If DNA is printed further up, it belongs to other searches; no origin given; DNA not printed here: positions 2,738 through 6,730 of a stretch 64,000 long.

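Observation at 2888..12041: Three-gene outer-membrane module: oversized TonB-receptor-like barrel + 1436-aa T9SS cargo + dedicated PorV/PorQ-like protein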

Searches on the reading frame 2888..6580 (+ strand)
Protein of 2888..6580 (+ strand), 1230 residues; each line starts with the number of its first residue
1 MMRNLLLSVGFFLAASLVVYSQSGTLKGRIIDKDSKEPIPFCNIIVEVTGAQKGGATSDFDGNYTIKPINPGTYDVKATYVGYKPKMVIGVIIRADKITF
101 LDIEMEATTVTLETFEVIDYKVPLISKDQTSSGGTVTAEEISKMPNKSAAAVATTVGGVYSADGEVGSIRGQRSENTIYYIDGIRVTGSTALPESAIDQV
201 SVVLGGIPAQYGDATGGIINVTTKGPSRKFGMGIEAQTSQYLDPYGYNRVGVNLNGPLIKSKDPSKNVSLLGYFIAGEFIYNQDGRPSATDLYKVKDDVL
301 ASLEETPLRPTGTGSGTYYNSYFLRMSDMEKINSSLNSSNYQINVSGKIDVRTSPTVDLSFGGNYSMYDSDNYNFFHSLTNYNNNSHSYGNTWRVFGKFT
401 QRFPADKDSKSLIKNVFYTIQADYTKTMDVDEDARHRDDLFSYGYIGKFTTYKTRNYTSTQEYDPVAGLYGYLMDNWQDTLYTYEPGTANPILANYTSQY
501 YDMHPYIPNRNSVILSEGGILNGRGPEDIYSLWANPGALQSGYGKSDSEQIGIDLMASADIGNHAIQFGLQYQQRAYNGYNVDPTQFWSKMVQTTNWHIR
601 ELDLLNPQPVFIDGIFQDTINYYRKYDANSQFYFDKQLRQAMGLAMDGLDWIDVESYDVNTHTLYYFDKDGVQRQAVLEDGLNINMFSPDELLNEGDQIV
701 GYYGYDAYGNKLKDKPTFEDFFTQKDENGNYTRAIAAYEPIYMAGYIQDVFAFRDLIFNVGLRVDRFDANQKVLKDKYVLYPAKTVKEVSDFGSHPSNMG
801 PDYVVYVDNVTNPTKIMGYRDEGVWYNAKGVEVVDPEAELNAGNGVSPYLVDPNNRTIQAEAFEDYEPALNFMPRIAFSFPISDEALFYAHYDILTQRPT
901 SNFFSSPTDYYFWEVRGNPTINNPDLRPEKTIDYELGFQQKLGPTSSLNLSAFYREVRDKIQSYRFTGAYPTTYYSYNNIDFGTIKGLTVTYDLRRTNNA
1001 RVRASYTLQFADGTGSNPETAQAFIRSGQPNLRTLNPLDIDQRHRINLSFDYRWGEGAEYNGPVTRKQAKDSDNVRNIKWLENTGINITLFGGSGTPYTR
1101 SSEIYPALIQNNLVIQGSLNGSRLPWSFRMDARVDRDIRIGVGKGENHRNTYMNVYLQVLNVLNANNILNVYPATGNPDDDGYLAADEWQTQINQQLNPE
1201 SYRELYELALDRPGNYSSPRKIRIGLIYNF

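Call 3: search_protein_families(library=pfam, proteins=[window:2888-6580:+], max_evalue=0.01)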
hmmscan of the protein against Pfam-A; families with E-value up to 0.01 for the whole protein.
window:2888-6580:+ (1230 aa): 4 families
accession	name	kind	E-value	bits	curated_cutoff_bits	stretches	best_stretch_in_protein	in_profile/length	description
PF13620.12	CarboxypepD_reg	-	1e-13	51.8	32.3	1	25-105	1-81/82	Carboxypeptidase regulatory-like domain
PF13715.12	CarbopepD_reg_2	-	1.2e-13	51.3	32.2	1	26-115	1-86/88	CarboxypepD_reg-like domain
PF00593.30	TonB_dep_Rec_b-barrel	-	5.9e-11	43.3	27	1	586-1069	38-403/436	TonB dependent receptor-like, beta-barrel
PF07715.20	Plug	-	1.3e-07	32.5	23.9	1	128-218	4-107/107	TonB-dependent Receptor Plug Domain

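Call 4: search_protein_families(library=ncbifam, proteins=[window:2888-6580:+], max_evalue=0.01)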
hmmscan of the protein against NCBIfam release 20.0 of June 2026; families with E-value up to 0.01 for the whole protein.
window:2888-6580:+ (1230 aa): 6 families
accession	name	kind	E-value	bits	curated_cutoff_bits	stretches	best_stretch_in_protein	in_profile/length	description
NF010010.0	PRK13483.1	equivalog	4.1e-10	38.3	927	2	916-1008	445-545/660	ligand-gated channel protein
NF052345.1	S_layer_anammox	exception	2.9e-07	28.3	1400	1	23-138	1312-1422/1596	Kustd1514 family S-layer glycoprotein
TIGR01783.1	TonB-siderophor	subfamily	2.2e-06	26.6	223.5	1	911-1015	439-532/649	TonB-dependent siderophore receptor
NF010038.0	PRK13513.1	equivalog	2.5e-06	26.4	942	0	168-239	94-180/659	ligand-gated channel protein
NF049946.1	TonB_dep_CU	exception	1.7e-05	23.3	700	2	923-1058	488-609/683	TonB-dependent receptor, CU motif-type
NF053590.1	TonB_dep_TOL0244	equivalog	3e-05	22.8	645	1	920-1012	406-495/604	TOL_0244 family TonB-dependent receptor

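Call 10: search_solved_structures(query=window:2888-6580:+, max_evalue=0.01)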
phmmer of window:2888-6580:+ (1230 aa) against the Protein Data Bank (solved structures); distinct sequences matched with E-value up to 0.01: 3.
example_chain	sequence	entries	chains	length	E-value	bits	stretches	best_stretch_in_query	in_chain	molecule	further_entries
6ytc_A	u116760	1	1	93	7.2e-06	27.2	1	26-91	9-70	TonB-dependent receptor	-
4u3s_B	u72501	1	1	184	0.00037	21.5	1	22-98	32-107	Cellulosomal scaffoldin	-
4wi0_B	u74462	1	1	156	0.00067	20.7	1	24-98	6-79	Cellulosomal scaffoldin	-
